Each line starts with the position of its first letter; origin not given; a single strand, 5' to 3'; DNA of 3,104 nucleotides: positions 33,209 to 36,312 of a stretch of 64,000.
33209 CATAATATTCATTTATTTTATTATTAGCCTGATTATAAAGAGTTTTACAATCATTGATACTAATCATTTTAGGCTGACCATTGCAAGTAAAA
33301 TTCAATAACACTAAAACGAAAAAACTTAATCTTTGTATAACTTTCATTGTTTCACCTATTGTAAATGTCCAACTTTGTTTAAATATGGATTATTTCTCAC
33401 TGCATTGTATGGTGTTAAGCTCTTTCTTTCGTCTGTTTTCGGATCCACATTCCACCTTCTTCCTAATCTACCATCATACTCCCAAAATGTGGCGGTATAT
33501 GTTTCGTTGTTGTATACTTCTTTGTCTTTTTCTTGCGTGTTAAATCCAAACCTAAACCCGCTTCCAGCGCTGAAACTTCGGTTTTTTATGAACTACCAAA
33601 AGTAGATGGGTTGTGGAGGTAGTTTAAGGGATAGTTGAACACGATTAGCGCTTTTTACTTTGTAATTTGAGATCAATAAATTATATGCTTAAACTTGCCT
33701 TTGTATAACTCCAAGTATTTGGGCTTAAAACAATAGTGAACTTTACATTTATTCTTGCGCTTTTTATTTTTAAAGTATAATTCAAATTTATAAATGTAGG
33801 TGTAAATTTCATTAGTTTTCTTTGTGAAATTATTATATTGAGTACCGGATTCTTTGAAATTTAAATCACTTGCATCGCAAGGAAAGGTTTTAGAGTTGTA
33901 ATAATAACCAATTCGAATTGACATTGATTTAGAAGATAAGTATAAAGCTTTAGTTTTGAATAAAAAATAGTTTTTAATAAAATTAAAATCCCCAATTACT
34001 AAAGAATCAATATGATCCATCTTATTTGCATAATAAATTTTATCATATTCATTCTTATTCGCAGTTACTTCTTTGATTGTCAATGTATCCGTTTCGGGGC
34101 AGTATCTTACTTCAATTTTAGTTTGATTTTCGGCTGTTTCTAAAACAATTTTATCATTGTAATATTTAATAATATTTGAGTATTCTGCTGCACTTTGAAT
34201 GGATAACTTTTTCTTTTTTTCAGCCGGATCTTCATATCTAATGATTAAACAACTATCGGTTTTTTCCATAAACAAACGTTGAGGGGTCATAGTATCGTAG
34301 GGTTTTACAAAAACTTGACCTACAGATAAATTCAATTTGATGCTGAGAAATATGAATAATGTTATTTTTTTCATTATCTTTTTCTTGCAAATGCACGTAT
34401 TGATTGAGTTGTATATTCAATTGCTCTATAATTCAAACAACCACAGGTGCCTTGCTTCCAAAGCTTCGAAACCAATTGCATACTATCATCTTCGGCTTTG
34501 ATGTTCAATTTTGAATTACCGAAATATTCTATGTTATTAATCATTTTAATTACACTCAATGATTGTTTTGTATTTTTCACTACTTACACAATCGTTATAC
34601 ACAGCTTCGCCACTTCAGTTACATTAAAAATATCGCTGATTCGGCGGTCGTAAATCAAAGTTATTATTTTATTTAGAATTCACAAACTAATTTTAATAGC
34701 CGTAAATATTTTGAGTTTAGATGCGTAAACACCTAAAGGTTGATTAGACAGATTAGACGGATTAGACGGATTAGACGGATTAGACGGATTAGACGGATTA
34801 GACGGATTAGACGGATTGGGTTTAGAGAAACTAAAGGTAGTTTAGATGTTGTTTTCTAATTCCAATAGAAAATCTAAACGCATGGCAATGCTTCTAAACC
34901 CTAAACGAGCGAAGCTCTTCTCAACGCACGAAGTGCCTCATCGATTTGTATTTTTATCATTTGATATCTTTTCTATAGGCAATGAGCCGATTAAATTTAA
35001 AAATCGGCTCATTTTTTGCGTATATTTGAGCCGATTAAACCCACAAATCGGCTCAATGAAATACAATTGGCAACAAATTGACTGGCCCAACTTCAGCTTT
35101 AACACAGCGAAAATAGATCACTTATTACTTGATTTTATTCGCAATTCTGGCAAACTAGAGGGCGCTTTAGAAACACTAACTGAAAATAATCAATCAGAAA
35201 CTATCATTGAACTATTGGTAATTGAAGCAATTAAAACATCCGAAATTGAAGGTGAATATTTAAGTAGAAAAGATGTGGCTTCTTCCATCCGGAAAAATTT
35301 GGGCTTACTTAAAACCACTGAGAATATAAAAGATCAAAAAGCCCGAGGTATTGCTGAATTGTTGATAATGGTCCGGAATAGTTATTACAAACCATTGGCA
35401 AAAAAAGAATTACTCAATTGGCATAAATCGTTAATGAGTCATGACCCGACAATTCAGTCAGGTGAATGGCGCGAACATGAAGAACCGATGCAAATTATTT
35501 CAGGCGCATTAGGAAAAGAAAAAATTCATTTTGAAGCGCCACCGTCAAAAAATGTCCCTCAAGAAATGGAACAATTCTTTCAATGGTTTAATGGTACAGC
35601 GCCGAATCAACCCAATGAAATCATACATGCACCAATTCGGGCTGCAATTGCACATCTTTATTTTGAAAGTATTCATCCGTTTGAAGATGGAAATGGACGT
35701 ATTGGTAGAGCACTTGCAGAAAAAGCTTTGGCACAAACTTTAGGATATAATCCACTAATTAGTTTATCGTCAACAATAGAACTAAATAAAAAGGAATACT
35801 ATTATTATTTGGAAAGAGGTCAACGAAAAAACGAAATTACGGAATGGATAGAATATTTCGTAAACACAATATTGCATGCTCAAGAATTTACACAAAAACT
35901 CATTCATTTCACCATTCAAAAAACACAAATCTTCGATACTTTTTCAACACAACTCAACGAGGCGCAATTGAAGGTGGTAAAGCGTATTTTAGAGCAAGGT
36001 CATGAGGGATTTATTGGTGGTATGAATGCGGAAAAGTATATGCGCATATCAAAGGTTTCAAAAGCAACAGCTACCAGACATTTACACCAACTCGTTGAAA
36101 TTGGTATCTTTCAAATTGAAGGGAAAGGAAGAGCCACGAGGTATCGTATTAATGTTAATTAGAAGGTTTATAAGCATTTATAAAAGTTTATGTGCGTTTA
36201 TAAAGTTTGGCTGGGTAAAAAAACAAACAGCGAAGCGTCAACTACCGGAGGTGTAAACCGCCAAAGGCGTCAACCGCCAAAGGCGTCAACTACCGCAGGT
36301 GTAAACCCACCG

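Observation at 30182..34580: AT-rich array of seven orphan secreted or membrane ORFs on one strand, looking like a degenerate polymorphic-toxin/immunity cassette array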

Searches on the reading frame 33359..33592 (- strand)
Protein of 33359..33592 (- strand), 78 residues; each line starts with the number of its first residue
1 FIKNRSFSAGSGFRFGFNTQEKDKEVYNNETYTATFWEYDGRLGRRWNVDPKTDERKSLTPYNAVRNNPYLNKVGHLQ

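Call 9: search_protein_families(library=ncbifam, max_evalue=1, proteins=[window:33359-33592:-])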
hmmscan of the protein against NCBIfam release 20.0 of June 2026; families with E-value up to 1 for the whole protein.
seq(78 aa): 2 families
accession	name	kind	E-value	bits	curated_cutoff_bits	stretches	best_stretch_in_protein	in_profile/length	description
TIGR03696.1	Rhs_assc_core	domain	0.00064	20.2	32.5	1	13-70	15-68/76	RHS repeat-associated core domain-containing protein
NF053601.1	asym_polar_PgfA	equivalog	0.032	13.6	160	1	9-42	134-167/303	cell envelope lipid trafficking protein PgfA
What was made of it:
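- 33387..33645 (-): Pseudogenised RHS orphan-module leader (the end of the RHS core, ...FGSS*KT/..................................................RNNP). It has no start codon, one in-frame TAA and a 1-nt deletion. TIGR03696 E 6e-4 (call 9).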

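Call 10: search_protein_families(library=pfam, max_evalue=10, proteins=[window:33359-33592:-])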
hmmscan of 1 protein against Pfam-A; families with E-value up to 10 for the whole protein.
seq(78 aa): 0 families

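Call 24: find_related_loci(query=window:33359-33592:-, collection=genome_contigs, flank=10000)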
Query seq(78 aa) (78 aa) in genome_contigs; peptide patterns used: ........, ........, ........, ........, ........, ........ (x = any residue, [..] = any of these).
334 stretches matched a pattern; 71 encode a relative of the query (tblastn E <= 1e-3); 71 distinct loci.
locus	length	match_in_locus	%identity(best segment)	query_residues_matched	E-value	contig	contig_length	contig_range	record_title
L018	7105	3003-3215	77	2-73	3e-31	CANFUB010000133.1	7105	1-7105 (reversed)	MAG: Bacteroidetes bacterium isolate Jr-16oct17-287 genome assembly, contig: Jr-16oct17-C20173, whole genome shotgun seq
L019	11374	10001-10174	67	13-71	8e-22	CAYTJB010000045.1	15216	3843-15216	MAG TPA_asm: uncultured Bacteroides sp. isolate binchicken_co113_57 genome assembly, contig: NODE_4522_length_15216_cov_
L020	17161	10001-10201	58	2-71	3e-21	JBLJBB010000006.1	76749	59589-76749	MAG: Bacteroidales bacterium isolate FCR3224_Bin.10_lim Bin.10.NODE_59_length_76749_cov_8.809594, whole genome shotgun s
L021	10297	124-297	57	13-69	8e-20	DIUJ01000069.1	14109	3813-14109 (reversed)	MAG TPA_asm: Bacteroidetes bacterium UBA6161 UBA6161_contig_36485, whole genome shotgun sequence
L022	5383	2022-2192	66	12-69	7e-20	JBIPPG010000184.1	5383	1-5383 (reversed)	MAG: Chitinophagales bacterium isolate ME2015-06-27_3300042558_group6_bin82 Rohwer_bin577_scaffold_17852_c1, whole genom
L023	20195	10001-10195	53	2-69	1e-19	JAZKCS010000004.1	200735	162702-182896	MAG: Bacteroidota bacterium isolate DC_HB_01_SPN181219-bin004 DCHB01SPN_B004_0_000000000004, whole genome shotgun sequen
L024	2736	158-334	63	13-71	3e-19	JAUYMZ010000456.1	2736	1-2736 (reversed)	MAG: Bacteroidota bacterium isolate C3_concoct.bin.81 C3_k141_109281, whole genome shotgun sequence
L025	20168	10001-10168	64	13-69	4e-19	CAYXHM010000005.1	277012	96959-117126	MAG TPA_asm: uncultured Flavipsychrobacter sp. isolate SRP193066_co1_105 genome assembly, contig: NODE_57_length_277012_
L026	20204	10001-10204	49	1-71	2e-18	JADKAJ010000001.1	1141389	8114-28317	MAG: Chitinophagaceae bacterium isolate Mari_18-Q3-R65-66_BAT3C.296 tig00000588-10-11403600, whole genome shotgun sequen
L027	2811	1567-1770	54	2-69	2e-18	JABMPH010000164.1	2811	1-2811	MAG: Bacteroidetes bacterium isolate bin.586 k141_2363732, whole genome shotgun sequence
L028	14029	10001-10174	60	11-69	2e-18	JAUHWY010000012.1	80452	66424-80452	MAG: Bacteroidia bacterium isolate 2_bin.4 NODE_330_length_80452_cov_2.245677, whole genome shotgun sequence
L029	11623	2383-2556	58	13-71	2e-19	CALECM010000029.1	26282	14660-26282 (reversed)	MAG TPA_asm: uncultured Bacteroidales bacterium isolate ERR732777_bin.36_CONCOCT_v1.1_MAG genome assembly, contig: ERZ80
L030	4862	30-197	55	13-69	4e-18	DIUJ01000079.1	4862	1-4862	MAG TPA_asm: Bacteroidetes bacterium UBA6161 UBA6161_contig_182681, whole genome shotgun sequence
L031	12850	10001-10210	53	2-72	8e-18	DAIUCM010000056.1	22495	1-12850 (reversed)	MAG TPA_asm: Bacteroidota bacterium isolate CTOTU10745 NODE_742_length_22495_cov_14.603119, whole genome shotgun sequenc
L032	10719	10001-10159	62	1-52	8e-18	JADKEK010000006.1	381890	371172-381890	MAG: Bacteroidetes bacterium isolate Rand_18-Q3-R56-63_BAT3C.178 tig00001358-10-3818200, whole genome shotgun sequence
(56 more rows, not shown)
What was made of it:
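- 33387..33645 (-): 71 RHS-end loci match at 35-77% identity (call 24).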

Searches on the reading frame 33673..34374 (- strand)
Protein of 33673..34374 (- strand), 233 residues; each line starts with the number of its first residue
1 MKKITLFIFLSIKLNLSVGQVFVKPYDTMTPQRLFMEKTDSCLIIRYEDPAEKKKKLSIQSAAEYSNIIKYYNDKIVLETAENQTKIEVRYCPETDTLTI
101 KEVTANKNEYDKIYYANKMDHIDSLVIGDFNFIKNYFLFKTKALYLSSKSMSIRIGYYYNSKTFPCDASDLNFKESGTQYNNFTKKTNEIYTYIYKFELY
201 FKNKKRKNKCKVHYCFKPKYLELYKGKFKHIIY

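Call 8: search_protein_families(library=pfam, max_evalue=1, proteins=[window:33673-34374:-])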
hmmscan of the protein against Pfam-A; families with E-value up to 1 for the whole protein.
window:33673-34374:- (233 aa): 1 family
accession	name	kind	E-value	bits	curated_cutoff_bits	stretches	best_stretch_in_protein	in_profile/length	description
PF03668.21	RapZ-like_N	-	0.22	11.7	25.4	1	27-50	79-102/158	RapZ-like N-terminal domain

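Call 9: search_protein_families(library=ncbifam, max_evalue=1, proteins=[window:33673-34374:-])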
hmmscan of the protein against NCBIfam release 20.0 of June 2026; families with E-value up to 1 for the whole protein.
window:33673-34374:- (233 aa): 0 families

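Call 11: find_encoding_contigs(protein=window:33673-34374:-, flank=10000, max_places=10)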
Protein window:33673-34374:- (233 aa): 13 contigs read that carry it; 10 places shown.
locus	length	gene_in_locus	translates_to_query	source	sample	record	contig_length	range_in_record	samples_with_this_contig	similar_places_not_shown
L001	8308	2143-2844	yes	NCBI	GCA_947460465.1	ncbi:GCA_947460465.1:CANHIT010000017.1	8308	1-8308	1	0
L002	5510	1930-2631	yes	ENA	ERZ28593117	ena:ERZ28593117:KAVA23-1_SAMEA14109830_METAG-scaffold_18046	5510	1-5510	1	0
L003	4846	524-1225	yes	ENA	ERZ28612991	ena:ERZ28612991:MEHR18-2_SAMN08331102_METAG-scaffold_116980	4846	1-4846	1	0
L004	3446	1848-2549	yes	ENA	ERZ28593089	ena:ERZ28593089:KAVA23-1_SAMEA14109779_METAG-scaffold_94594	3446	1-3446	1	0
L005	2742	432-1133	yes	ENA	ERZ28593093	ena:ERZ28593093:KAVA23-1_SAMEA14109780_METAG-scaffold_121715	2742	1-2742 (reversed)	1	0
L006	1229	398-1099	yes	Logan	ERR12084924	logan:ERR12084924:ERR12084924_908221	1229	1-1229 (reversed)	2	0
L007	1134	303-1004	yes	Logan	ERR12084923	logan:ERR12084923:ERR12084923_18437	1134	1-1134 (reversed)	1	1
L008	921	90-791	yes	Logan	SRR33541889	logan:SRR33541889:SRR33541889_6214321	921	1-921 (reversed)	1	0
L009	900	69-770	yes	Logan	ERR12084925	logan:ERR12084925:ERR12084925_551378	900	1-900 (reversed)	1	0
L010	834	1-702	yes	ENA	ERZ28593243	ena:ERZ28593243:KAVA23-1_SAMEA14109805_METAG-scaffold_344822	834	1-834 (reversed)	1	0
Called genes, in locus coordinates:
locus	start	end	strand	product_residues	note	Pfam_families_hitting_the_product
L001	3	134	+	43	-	?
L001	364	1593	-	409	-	PF13776:DUF4172, PF02661:Fic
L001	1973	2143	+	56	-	-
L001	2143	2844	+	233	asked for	-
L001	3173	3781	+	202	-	-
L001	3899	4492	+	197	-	-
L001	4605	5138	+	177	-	-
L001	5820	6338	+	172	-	-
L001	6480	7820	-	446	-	PF13173:AAA_14, PF13635:DUF4143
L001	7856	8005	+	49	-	-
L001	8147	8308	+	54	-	?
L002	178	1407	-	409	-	PF13776:DUF4172, PF02661:Fic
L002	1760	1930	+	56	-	-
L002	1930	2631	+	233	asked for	-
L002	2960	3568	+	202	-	-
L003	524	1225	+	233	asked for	-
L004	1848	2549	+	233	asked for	-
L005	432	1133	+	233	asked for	-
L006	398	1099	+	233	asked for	-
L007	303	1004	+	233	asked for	-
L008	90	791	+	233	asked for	-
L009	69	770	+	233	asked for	-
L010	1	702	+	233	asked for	?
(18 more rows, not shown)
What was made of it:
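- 33673..34374 (-): ORF6 (233 aa, signal-peptide-like N-terminus). An orphan in an immunity-like position. It is 100% conserved in 10 metagenome or MAG contigs (call 11).
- Checked: The real ORF4 start is probably the ATG at 32621, giving 197 aa as gene callers call it (call 11).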

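Call 28: find_homologous_proteins(query=window:33673-34374:-, max_evalue=0.01)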
Query window:33673-34374:- (233 aa): 1 proteins with E <= 0.01 among 203 candidates.
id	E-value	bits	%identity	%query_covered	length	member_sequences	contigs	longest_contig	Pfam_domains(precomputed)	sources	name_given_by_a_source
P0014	5.9e-147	505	100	100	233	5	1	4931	-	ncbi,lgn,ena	-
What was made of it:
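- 33673..34374 (-): Only itself is found among 5.8 billion protein clusters (call 28).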

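Call 57: search_protein_families(library=padloc, max_evalue=0.1, proteins=[window:33673-34374:-])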
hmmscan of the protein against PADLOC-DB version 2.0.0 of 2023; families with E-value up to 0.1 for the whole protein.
window:33673-34374:- (233 aa): 0 families

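Call 58: search_protein_families(library=phrogs, max_evalue=0.1, proteins=[window:33673-34374:-])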
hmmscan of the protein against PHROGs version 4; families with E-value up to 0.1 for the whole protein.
window:33673-34374:- (233 aa): 0 families
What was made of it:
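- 33673..34374 (-): It has no family hit (calls 8, 9, 57, 58).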

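Call 77: predict_structure(protein=window:33673-34374:-)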
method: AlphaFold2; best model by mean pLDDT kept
length: 233 residues; sequences in the alignment: 1
mean_pLDDT: 32.6   pTM: 0.24
mean pLDDT of the five models: 32.6, 31.9, 31.6, 31.0, 29.1
residues with pLDDT >= 90: 0; 70-90: 0; 50-70: 0; < 50: 233
segments of 3 or more residues with pLDDT < 50: 1-233
pLDDT, mean of each block of 10 residues (from residue 1): 35 27 30 36 40 30 29 32 39 36 30 32 37 36 36 30 32 32 31 32 35 30 25 27
secondary structure, 60 per line:
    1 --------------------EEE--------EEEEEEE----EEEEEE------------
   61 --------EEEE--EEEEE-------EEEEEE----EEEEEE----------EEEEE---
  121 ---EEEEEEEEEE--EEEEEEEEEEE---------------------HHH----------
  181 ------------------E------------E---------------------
elements in order: E21-23 E32-38 E43-48 E69-72 E75-79 E87-92 E97-102 E113-117 E124-133 E136-146
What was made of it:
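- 33673..34374 (-): The AF2 single-sequence model was unusable, pLDDT 33 (call 77).
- Tried and rejected: AF2 of ORF6 from a single sequence gave pLDDT 33 and is unusable (call 77).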

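Call 96: search_dna_similar(query=window:33673-34374:-, collection=plasmids, mode=protein, max_evalue=0.001, max_rows=5)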
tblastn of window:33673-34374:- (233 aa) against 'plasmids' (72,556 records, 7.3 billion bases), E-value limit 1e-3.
No match.

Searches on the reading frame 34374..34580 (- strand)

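Call 8: search_protein_families(library=pfam, max_evalue=1, proteins=[window:34374-34580:-])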
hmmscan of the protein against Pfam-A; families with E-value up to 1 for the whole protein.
window:34374-34580:- (68 aa): 0 families

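Call 9: search_protein_families(library=ncbifam, max_evalue=1, proteins=[window:34374-34580:-])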
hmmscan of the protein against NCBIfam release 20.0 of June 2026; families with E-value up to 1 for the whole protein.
window:34374-34580:- (68 aa): 0 families

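Call 57: search_protein_families(library=padloc, max_evalue=0.1, proteins=[window:34374-34580:-])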
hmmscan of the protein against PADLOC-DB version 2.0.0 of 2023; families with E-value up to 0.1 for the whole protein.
window:34374-34580:- (68 aa): 0 families

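Call 58: search_protein_families(library=phrogs, max_evalue=0.1, proteins=[window:34374-34580:-])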
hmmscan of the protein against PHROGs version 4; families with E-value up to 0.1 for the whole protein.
window:34374-34580:- (68 aa): 0 families

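Call 91: search_protein_families(library=pfam, max_evalue=1, proteins=[L100:14-928:+])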
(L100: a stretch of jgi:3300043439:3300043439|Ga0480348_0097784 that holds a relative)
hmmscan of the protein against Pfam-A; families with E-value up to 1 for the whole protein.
L100:14-928:+ (304 aa): 1 family
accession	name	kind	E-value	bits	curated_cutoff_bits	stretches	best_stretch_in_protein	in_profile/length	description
PF11088.13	RL11D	-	0.042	14.6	25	1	240-304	3-68/99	Glycoprotein encoding membrane proteins RL5A and RL6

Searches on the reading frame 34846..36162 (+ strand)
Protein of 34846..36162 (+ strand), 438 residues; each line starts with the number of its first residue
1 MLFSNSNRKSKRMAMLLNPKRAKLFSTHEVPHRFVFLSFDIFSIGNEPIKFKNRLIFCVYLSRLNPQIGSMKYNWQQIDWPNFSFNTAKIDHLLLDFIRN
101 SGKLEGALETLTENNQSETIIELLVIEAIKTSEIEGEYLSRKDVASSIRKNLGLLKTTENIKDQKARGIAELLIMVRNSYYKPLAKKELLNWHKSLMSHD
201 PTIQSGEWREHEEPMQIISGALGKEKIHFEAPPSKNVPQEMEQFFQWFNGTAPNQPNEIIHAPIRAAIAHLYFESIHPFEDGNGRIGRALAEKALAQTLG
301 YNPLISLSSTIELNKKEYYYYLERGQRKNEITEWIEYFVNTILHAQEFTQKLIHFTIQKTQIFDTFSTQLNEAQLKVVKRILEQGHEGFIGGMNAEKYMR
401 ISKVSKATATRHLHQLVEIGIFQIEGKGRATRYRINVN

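Call 8: search_protein_families(library=pfam, max_evalue=1, proteins=[window:34846-36162:+])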
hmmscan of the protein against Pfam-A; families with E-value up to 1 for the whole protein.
window:34846-36162:+ (438 aa): 8 families
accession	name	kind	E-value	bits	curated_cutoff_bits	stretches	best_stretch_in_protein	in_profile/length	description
PF13776.11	DUF4172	-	1.2e-25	90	25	1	73-154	1-82/82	Domain of unknown function (DUF4172)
PF02661.23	Fic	-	1.6e-19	70.9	24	1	184-294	2-92/93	Fic/DOC family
PF22168.2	DIP2311-like_C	-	0.00019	22.1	27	1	390-435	17-62/63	Transcriptional regulator DIP2311-like, C-terminal domain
PF24033.1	DUF7342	-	0.0031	18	31.6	1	402-436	27-61/150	Family of unknown function (DUF7342)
PF21248.3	SoFic-like_C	-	0.028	15.1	27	1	403-433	41-71/76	Protein adenylyltransferase SoFic-like, C-terminal domain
PF16177.11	ACAS_N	-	0.11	12.8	27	1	223-251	20-47/55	Acetyl-coenzyme A synthetase N-terminus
PF13784.11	Fic_N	-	0.15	12.6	26.7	1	102-145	12-53/82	Fic/DOC family N-terminal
PF12840.13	HTH_20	-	0.16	12.4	27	1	403-421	29-47/51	Helix-turn-helix domain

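Call 57: search_protein_families(library=padloc, max_evalue=0.1, proteins=[window:34846-36162:+])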
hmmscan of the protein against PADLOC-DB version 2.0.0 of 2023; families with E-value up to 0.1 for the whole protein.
window:34846-36162:+ (438 aa): 13 families
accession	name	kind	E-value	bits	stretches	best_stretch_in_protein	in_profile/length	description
PDLC03963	SoFic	-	1.2e-47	161.1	1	82-433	17-349/361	-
PDLC04837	PDC-S04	-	2.1e-17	61.2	1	131-340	33-222/234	-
PDLC04966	PDC-S24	-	6.6e-16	56.2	1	165-327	215-370/497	-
PDLC04836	PDC-S04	-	1.6e-15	55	1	112-356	13-238/244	-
PDLC04839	PDC-S04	-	3.1e-13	47.9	1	141-343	14-202/205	-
PDLC04840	PDC-S04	-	1.5e-10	39.2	1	120-292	8-171/227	-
PDLC04838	PDC-S04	-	0.0001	20.2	1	235-302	102-168/209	-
PDLC01879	CARF3--CARF_TM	-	0.00052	17.7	1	362-436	147-210/222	-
PDLC01438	Csa3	-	0.0016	16.5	1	319-435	92-201/305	"CAS-I,CAS-II,CAS-III,CAS-IV,CAS-V,CAS-VI; associated_signaling"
PDLC04368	PDC-M05A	-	0.0076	14.1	1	373-437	14-74/201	-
PDLC01044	Csa3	-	0.014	13.3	1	363-430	129-186/194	Type I-A associated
PDLC01857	CARF3--CARF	-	0.022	12.4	1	394-435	145-185/201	-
PDLC01853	CARF3--CARF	-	0.062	11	0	366-433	132-195/209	-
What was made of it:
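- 34846..36162 (+): Fic/DUF4172 protein, a flanking gene. It matches PADLOC SoFic and is present or absent between strains. PADLOC SoFic E 1e-47 (call 57).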
